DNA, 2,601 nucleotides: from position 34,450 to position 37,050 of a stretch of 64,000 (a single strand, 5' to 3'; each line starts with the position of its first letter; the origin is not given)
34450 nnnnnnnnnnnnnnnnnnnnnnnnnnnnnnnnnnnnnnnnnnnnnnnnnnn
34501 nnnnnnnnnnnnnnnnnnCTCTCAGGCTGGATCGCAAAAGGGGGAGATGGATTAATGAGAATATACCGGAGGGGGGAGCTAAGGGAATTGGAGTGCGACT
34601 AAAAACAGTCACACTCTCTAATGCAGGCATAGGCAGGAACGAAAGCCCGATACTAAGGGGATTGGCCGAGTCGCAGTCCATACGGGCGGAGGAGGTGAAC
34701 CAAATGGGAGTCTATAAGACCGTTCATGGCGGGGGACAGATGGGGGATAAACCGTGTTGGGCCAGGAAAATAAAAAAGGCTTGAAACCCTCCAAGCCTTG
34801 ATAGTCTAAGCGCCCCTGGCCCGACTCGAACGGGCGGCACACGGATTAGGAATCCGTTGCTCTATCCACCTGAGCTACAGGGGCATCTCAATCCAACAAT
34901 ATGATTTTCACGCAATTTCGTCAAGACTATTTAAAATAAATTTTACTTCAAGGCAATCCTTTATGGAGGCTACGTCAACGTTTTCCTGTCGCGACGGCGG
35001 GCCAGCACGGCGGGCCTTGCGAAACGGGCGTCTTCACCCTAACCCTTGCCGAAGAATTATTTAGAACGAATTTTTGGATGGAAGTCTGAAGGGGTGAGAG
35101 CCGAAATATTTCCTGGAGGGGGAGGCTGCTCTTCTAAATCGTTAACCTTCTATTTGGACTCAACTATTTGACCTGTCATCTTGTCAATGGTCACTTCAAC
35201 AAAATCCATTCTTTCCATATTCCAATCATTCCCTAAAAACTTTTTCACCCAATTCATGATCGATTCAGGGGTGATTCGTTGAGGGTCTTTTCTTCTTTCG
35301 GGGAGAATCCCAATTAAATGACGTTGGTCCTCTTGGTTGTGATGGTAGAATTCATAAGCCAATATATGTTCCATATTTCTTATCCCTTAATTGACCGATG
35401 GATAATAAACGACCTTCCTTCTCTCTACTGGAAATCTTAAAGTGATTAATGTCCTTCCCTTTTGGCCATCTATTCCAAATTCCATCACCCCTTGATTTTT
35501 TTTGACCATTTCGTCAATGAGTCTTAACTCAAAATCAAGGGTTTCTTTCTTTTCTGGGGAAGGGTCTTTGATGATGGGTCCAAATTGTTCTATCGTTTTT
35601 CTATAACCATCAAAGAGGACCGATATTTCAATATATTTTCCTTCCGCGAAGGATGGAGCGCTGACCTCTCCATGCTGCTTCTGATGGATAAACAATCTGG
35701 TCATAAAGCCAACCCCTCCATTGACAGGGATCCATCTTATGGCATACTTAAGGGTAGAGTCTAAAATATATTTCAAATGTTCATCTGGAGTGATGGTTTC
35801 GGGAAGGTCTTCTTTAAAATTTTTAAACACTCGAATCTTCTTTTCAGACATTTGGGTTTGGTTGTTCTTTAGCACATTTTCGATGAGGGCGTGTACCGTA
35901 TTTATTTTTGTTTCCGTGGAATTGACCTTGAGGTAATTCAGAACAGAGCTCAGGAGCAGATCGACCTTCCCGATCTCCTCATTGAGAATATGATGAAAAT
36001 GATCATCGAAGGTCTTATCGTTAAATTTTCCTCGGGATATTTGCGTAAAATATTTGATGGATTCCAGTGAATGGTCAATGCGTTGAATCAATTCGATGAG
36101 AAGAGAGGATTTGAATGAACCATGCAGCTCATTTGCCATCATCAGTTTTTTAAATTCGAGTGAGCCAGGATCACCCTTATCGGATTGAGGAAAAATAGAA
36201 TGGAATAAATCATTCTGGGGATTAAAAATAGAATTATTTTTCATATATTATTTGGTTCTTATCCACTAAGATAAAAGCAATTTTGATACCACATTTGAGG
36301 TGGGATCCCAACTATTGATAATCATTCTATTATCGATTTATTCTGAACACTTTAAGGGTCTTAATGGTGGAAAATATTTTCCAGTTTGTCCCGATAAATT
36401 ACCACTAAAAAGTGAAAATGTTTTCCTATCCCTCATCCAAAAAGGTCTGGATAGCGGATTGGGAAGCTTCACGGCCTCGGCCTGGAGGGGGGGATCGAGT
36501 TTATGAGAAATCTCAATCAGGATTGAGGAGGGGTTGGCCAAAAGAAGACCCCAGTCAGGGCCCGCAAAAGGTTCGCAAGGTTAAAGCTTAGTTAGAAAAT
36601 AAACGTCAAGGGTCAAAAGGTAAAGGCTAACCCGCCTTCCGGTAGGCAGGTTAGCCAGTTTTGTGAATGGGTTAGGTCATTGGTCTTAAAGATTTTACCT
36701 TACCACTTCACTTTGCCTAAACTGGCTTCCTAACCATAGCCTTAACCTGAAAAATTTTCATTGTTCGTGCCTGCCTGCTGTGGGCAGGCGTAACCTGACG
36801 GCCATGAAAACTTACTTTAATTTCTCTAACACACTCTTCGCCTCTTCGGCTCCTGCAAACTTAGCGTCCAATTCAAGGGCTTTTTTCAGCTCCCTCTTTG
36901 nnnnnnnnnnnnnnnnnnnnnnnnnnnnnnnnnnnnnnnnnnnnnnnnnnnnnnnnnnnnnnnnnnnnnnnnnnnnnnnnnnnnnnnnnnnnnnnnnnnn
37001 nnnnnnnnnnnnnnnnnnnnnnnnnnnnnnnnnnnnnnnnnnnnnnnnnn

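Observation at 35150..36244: Operon of a degenerate histidine-kinase-like protein and a small conserved protein, with paralogs elsewhere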

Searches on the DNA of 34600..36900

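Call 85: search_rna_families(source=window, start=34600, end=36900, threshold=evalue, max_evalue=1)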
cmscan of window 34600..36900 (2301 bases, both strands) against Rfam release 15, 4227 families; matches with E-value up to 1: 3.
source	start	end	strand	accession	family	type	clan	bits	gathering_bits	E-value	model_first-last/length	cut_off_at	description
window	34811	34884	-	RF00005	tRNA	Gene; tRNA;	CL00001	62.5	29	1.3e-12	1-71/71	no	tRNA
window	34810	34884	+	RF04354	Plastid-ycf2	Cis-reg;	-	22.6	65.7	0.14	1-75/75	no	Plastid-ycf2 5UTR RNA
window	35536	35649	-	RF02158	NPPA-AS1_3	Gene; lncRNA;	-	16.8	55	0.88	1-108/108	no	NPPA antisense RNA 1 conserved region 3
